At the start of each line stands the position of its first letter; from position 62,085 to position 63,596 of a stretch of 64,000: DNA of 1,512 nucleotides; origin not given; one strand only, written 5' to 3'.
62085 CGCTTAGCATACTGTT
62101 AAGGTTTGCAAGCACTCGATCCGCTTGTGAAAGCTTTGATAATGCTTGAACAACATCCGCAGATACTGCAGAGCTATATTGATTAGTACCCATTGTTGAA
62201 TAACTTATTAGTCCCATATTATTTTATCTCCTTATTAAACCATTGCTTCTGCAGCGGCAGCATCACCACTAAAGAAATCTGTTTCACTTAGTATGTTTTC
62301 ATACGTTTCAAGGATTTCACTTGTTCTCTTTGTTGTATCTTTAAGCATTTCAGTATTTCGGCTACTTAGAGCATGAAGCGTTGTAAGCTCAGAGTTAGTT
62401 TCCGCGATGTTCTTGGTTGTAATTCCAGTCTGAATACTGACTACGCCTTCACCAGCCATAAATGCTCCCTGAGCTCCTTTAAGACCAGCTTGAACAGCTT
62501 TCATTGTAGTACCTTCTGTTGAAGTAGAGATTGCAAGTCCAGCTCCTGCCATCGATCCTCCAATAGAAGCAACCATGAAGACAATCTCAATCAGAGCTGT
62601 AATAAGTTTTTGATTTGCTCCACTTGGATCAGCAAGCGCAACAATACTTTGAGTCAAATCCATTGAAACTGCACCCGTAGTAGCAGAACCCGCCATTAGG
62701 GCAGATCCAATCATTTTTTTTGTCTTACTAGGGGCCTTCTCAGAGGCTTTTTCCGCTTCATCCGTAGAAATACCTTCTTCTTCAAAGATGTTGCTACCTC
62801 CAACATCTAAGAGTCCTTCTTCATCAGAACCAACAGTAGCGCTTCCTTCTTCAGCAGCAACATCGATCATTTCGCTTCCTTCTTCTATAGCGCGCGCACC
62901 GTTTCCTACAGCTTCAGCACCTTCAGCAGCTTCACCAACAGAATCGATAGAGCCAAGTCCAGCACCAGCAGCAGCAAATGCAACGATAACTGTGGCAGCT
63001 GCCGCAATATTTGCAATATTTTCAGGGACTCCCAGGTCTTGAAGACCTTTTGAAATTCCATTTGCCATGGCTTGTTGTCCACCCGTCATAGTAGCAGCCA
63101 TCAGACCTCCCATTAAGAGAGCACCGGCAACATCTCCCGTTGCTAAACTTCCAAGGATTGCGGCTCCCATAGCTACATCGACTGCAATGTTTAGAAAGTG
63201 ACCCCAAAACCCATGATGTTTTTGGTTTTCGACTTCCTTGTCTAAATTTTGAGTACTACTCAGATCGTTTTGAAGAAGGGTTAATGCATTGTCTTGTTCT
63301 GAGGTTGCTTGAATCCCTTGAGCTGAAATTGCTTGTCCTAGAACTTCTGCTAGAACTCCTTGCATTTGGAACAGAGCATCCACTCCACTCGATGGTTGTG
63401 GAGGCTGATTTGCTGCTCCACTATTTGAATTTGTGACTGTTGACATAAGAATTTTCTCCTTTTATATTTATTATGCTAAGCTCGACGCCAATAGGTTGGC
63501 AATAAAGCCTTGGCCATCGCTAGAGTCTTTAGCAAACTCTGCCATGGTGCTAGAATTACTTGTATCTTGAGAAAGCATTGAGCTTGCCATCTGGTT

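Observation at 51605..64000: Three tandem paralogous operons laid out like T3SS tip/chaperone/translocator loci (lcrGVH-yopBD, pcrGVH-popBD, espADB)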

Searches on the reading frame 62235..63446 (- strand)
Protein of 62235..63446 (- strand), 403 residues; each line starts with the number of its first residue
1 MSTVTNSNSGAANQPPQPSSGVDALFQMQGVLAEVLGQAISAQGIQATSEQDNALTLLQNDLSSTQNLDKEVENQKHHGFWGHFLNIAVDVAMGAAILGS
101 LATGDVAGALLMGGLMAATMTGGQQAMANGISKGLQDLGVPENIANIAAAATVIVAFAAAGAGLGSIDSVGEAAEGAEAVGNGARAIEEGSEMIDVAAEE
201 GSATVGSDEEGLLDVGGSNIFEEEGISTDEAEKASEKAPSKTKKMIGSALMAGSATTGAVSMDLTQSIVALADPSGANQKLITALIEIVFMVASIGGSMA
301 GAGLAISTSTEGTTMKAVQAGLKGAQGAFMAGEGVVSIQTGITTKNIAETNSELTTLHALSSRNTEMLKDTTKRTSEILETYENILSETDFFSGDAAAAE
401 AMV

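Call 3: search_protein_families(library=pfam, proteins=[window:62235-63446:-], max_evalue=1)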
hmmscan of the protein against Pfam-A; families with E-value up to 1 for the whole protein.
window:62235-63446:- (403 aa): 2 families
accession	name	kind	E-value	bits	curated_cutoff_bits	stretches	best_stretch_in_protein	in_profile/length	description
PF08651.15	DASH_Duo1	-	0.0089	16.3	25.4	1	357-392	23-57/74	DASH complex subunit Duo1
PF07426.16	Dynactin_p22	-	0.13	12.5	25.2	1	344-387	114-157/168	Dynactin subunit p22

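Call 4: search_protein_families(library=ncbifam, proteins=[window:62235-63446:-], max_evalue=1)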
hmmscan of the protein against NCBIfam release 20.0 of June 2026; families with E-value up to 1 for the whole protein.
window:62235-63446:- (403 aa): 0 families

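Call 9: find_homologous_proteins(query=window:62235-63446:-, max_evalue=0.001)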
Query window:62235-63446:- (403 aa): 11 proteins with E <= 0.001 among 8000 candidates.
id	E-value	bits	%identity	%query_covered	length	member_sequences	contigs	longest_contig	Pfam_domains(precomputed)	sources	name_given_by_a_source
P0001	4.1e-238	807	100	100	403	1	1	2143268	-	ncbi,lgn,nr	ncbi:MAG: hypothetical protein KFB95_09200 [Simkaniaceae bacterium]|nr:MAG: hypothetical protein KFB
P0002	1.0e-226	770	96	100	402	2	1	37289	-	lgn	-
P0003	1.6e-218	743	92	100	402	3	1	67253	-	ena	-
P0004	2.2e-218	742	93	100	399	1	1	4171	-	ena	-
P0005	8.3e-217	737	93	100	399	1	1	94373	-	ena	-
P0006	8.5e-208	707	88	100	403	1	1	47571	-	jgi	jgi:hypothetical protein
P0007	2.1e-190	650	81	100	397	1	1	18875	-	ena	-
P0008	2.4e-171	588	76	100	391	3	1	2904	-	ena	-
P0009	5.6e-146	504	66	99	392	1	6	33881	-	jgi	-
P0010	1.4e-143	496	65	99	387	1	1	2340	-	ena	-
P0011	1.5e-99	351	52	100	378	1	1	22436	-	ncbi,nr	ncbi:MAG: hypothetical protein KDK64_01940 [Chlamydiia bacterium]|nr:hypothetical protein [Chlamydii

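Call 10: search_solved_structures(query=window:62235-63446:-, max_evalue=10)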
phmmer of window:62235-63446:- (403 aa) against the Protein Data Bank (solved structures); distinct sequences matched with E-value up to 10: 0.

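Call 13: find_encoding_contigs(protein=P0001, flank=10000, max_places=4)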
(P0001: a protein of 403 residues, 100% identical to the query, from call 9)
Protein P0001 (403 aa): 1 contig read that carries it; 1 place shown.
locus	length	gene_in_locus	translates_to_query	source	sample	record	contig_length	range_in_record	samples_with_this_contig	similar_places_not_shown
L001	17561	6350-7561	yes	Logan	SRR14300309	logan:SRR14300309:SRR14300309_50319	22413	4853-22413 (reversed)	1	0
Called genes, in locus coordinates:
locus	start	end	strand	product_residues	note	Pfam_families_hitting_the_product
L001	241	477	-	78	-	PF17376:DUF5398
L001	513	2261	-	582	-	PF16697:Yop-YscD_cpl, PF00498:FHA, PF16697:Yop-YscD_cpl, PF00498:FHA, PF23863:CdsD_PD1, PF22598:CdsD_PD2, PF23862:CdsD_C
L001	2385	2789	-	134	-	PF05932:CesT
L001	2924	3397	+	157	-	-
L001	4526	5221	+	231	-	-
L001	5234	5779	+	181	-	-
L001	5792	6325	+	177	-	-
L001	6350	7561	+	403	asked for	-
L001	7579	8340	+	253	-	-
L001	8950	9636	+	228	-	-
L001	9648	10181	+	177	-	-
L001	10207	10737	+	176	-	-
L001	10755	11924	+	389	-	-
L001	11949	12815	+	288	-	-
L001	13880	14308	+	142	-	-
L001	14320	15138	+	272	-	-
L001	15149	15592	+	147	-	-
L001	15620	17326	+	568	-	-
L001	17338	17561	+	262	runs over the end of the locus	-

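Call 22: find_encoding_contigs(protein=P0011, flank=10000, max_places=2)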
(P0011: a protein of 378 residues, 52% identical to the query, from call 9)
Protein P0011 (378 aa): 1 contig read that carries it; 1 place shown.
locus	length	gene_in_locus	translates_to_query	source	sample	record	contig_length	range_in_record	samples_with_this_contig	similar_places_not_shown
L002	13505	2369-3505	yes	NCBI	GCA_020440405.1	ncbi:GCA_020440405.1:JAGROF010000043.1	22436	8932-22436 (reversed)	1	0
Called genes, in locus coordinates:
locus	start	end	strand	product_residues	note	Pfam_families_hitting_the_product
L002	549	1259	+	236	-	-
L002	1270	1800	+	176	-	-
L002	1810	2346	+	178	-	-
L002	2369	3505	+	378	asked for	-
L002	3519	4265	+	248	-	-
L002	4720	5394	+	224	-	-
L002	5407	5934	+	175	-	-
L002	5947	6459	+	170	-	-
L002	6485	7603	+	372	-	-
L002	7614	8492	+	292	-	-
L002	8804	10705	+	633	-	-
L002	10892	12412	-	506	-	-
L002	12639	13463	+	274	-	PF02452:PemK_toxin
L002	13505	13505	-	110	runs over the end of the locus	-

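Call 23: find_encoding_contigs(protein=P0009, flank=10000, max_places=2)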
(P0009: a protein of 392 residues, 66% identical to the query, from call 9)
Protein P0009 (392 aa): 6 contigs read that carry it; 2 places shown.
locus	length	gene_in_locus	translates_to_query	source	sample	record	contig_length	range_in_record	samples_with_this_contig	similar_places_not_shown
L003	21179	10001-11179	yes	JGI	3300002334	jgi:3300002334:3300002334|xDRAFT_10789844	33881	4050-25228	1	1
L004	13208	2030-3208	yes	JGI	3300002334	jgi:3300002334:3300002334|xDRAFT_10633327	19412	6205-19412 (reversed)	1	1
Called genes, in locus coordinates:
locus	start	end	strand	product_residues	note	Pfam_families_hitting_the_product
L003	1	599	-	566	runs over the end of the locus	-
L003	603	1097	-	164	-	PF02050:FliJ (weak), PF16789:YscO-like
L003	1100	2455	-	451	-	PF02874:ATP-synt_ab_N (weak), PF00006:ATP-synt_ab, PF18269:T3SS_ATPase_C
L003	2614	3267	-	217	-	-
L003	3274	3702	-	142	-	-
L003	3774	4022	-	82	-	-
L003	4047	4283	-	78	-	PF17376:DUF5398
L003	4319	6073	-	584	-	PF16697:Yop-YscD_cpl, PF00498:FHA, PF16697:Yop-YscD_cpl, PF00498:FHA, PF23863:CdsD_PD1, PF22598:CdsD_PD2, PF23862:CdsD_C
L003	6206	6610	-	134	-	PF05932:CesT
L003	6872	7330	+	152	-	-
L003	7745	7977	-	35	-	-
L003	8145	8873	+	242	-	-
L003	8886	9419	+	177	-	-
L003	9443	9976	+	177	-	-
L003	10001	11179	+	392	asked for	-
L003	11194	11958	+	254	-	-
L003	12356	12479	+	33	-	-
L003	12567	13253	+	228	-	-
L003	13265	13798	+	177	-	-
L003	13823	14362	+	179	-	-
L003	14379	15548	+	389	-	-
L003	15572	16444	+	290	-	-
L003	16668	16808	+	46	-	-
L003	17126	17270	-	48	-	-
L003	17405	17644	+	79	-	-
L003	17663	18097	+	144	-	-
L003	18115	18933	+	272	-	-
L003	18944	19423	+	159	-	-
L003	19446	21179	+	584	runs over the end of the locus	-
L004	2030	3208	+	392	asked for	-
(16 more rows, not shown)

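Call 24: find_encoding_contigs(protein=P0005, flank=10000, max_places=2)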
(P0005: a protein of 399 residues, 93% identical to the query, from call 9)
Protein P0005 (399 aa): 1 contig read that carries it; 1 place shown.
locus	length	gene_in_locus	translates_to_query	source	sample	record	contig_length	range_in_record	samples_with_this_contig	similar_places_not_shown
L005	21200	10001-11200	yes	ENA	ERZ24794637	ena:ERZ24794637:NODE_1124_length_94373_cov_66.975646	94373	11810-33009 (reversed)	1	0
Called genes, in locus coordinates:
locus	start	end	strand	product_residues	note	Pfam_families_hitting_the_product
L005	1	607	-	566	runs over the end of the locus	-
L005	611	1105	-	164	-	PF02050:FliJ (weak), PF16789:YscO-like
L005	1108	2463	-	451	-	PF00006:ATP-synt_ab, PF18269:T3SS_ATPase_C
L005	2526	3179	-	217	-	-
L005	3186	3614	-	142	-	-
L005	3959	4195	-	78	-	PF17376:DUF5398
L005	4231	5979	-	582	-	PF16697:Yop-YscD_cpl, PF00498:FHA, PF16697:Yop-YscD_cpl, PF00498:FHA, PF23863:CdsD_PD1, PF22598:CdsD_PD2, PF23862:CdsD_C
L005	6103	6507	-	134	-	PF05932:CesT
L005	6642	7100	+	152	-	-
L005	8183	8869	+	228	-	-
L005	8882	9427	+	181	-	-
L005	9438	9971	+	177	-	-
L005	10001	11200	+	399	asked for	-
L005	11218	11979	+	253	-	-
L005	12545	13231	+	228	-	-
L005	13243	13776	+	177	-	-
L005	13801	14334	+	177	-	-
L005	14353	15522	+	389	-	-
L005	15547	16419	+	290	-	-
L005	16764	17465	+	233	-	-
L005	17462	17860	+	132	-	-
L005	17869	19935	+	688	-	-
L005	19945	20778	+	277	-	-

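Call 46: search_protein_families(library=pfam, proteins=[L001:2385-2789:-, L001:2924-3397:+, L001:4526-5221:+, L001:5234-5779:+, L002:8804-10705:+, L003:3774-4022:-, L003:3274-3702:-, L003:2614-3267:-], max_evalue=0.1)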
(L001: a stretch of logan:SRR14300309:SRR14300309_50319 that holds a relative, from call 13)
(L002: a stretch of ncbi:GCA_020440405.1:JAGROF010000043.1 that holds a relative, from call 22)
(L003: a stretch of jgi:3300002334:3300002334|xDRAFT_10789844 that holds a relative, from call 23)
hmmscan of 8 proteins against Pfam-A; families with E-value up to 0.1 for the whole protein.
L001:2385-2789:- (134 aa): 1 family
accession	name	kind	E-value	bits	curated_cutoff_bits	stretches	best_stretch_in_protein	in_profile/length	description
PF05932.18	CesT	-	2.6e-12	47.3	22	1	5-123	1-119/119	Tir chaperone protein (CesT) family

L001:2924-3397:+ (157 aa): 5 families
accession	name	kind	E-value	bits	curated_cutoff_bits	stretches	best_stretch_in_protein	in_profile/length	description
PF02520.22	ANIS5_cation-bd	-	0.053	14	29.3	0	44-114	32-102/109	SXP/RAL-2 family protein Ani s 5-like, metal-binding domain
PF13443.12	HTH_26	-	0.067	13.9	22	0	55-92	3-39/63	Cro/C1-type HTH DNA-binding domain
PF01323.26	DSBA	-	0.081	13.1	25.6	0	47-89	103-147/191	DSBA-like thioredoxin domain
PF10432.14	bact-PGI_C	-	0.083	13.3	24.5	0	28-74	61-106/151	Bacterial phospho-glucose isomerase C-terminal SIS domain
PF12729.13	4HB_MCP_1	-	0.083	12.9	27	0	27-108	55-138/181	Four helix bundle sensory module for signal transduction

L001:4526-5221:+ (231 aa): 1 family
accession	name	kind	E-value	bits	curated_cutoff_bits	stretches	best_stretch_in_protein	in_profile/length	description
PF13093.11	FTA4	-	0.00038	20.8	24.8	1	87-219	61-170/199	Kinetochore complex Fta4 of Sim4 subunit, or CENP-50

L001:5234-5779:+ (181 aa): 0 families

L002:8804-10705:+ (633 aa): 1 family
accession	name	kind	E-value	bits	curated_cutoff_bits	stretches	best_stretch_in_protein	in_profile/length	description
PF21348.3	RGL11_C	-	0.068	12.4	27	0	210-311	240-342/490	Rhamnogalacturonan lyase family 11, C-terminal domain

L003:3774-4022:- (82 aa): 1 family
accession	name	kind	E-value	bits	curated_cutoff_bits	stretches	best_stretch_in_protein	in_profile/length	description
PF22944.1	DGKD_4H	-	0.0036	18.1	27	1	13-77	27-91/120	Diacylglycerol kinase delta, helical domain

L003:3274-3702:- (142 aa): 14 families
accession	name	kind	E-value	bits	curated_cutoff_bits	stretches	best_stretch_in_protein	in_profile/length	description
PF14559.12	TPR_19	-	7.2e-05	23.5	25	1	61-116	7-62/68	Tetratricopeptide repeat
PF07719.23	TPR_2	-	8e-05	22.9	27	1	50-78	6-34/34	Tetratricopeptide repeat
PF09613.16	HrpB1_HrpK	-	0.00014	21.9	29.3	1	20-95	20-95/126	Bacterial type III secretion protein (HrpB1_HrpK)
PF24575.1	TPR_Slam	-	0.00069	20.5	35.2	1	41-92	43-92/104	Surface lipoprotein assembly modifier, N-terminal TPR repeats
PF13181.12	TPR_8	-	0.00087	19.7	25.7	0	17-44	7-34/34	Tetratricopeptide repeat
PF00515.34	TPR_1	-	0.0019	18.4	27.8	1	50-78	6-34/34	Tetratricopeptide repeat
PF13432.12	TPR_16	-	0.0031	18.4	32.7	1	28-78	14-64/65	Tetratricopeptide repeat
PF13428.12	TPR_14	-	0.0034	18.4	23.5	0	51-86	7-42/44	Tetratricopeptide repeat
PF25068.1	ARM_TT21_4th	-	0.0093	16.7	30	1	48-120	4-72/153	Tetratricopeptide repeat protein 21 forth ARM domain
PF22871.2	AimR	-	0.018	14.6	26.7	1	51-133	137-220/309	AimR transcriptional regulator-like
PF13174.12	TPR_6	-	0.023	15.8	26.3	0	51-77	6-32/33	Tetratricopeptide repeat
PF14853.12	Fis1_TPR_C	-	0.042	14.5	25.3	1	44-82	2-38/53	Fis1 C-terminal tetratricopeptide repeat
PF25064.1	ARM_TT21_5th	-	0.055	14.2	27.8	0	54-114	10-69/117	TT21 fifth ARM repeats domain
PF23914.1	TPR_CcmH_CycH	-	0.072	13.4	42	0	51-112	56-119/158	Cytochrome c-type biogenesis protein H TPR domain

L003:2614-3267:- (217 aa): 2 families
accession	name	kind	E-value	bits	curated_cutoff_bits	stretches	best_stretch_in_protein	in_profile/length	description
PF17001.10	T3SS_basalb_I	-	0.0028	18.5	32.4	1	141-216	18-94/94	Type III secretion basal body protein I, YscI, HrpB, PscI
PF14346.11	DUF4398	-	0.059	14.3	27.9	0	157-196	1-41/78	Domain of unknown function (DUF4398)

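Call 71: predict_structure(alignment_id=A7)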
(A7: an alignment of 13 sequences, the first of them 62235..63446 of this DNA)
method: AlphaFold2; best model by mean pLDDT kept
length: 403 residues; sequences in the alignment: 13
mean_pLDDT: 31.8   pTM: 0.25
mean pLDDT of the five models: 31.8, 29.9, 29.1, 28.5, 28.5
residues with pLDDT >= 90: 0; 70-90: 0; 50-70: 1; < 50: 402
segments of 3 or more residues with pLDDT < 50: 1-18, 20-403
pLDDT, mean of each block of 10 residues (from residue 1): 35 43 33 30 28 29 28 32 29 29 28 31 38 38 40 41 32 28 28 26 24 23 26 28 28 29 35 36 36 33 29 33 35 31 30 32 37 38 35 30 29
secondary structure, 60 per line:
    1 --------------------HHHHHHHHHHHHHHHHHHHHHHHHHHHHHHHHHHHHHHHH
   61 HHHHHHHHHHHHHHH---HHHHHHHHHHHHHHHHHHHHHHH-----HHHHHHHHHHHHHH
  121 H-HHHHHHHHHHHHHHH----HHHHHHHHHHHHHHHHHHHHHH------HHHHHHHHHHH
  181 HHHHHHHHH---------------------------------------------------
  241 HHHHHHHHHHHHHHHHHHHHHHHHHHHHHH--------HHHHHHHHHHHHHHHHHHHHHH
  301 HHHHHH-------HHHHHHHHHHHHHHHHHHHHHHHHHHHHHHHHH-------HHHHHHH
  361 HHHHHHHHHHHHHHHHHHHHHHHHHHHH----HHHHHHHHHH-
elements in order: H21-75 H79-101 H107-121 H123-137 H142-163 H170-189 H241-270 H279-306 H314-346 H354-388 H393-402

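Call 77: find_related_loci(query=A7, collection=genome_contigs, flank=10000)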
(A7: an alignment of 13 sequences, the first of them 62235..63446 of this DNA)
Query A7 (403 aa) in genome_contigs; peptide patterns used: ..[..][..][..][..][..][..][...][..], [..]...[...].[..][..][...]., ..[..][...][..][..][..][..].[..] (x = any residue, [..] = any of these).
597 stretches matched a pattern (row limit reached: there are more); 3 encode a relative of the query (tblastn E <= 1e-3); 2 distinct loci.
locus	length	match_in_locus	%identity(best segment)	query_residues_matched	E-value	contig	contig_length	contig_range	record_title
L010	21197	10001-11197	93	1-403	0e+0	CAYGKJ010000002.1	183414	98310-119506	MAG TPA_asm: uncultured bacterium isolate ERP117304_co1_133 genome assembly, contig: NODE_86_length_183414_cov_49.810421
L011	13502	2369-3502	52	1-401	4e-114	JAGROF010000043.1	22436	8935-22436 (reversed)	MAG: Chlamydiia bacterium isolate HKST-UBA11 2011-04-20_1_(paired)_contig_228466, whole genome shotgun sequence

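Call 83: search_protein_families(library=pfam, alignment_id=A11, max_evalue=0.01)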
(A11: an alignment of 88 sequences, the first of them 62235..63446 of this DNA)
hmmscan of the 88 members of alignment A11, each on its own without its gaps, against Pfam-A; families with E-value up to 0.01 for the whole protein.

A. member 1, window:62235-63446:- (403 aa): 1 family
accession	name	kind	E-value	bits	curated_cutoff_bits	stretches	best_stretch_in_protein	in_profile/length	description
PF08651.15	DASH_Duo1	-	0.0089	16.3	25.4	0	357-392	23-57/74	DASH complex subunit Duo1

B. families by the number of members that match (of 88 scanned): 28 families (the first 25 are shown)
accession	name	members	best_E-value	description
PF04888.17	SseC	15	3.7e-08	Secretion system effector C (SseC) like family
PF00083.30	Sugar_tr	2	0.0014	Sugar (and other) transporter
PF04108.17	ATG17_like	2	0.002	Autophagy protein ATG17-like domain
PF20990.2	DUF2207_C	2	0.0021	Predicted membrane protein (DUF2207) C-terminal domain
PF23993.1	DUF7311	1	9.4e-05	Domain of unknown function (DUF7311)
PF14340.12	DUF4395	1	0.00034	Domain of unknown function (DUF4395)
PF04513.17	Baculo_PEP_C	1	0.00041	Baculovirus polyhedron envelope protein, PEP, C terminus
PF07670.19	Gate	1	0.0011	Nucleoside recognition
PF25101.1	Spectrin_7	1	0.0011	Animal spectrin repeats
PF13949.11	ALIX_LYPXL_bnd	1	0.0016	ALIX V-shaped domain binding to HIV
PF07331.16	TctB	1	0.0017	Tripartite tricarboxylate transporter TctB family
PF08410.15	DUF1737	1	0.0022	Domain of unknown function (DUF1737)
PF09976.15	TPR_21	1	0.0024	Tetratricopeptide repeat-like domain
PF16995.10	tRNA-synt_2_TM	1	0.0028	Transmembrane region of lysyl-tRNA synthetase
PF05055.17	DUF677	1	0.0031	Protein of unknown function (DUF677)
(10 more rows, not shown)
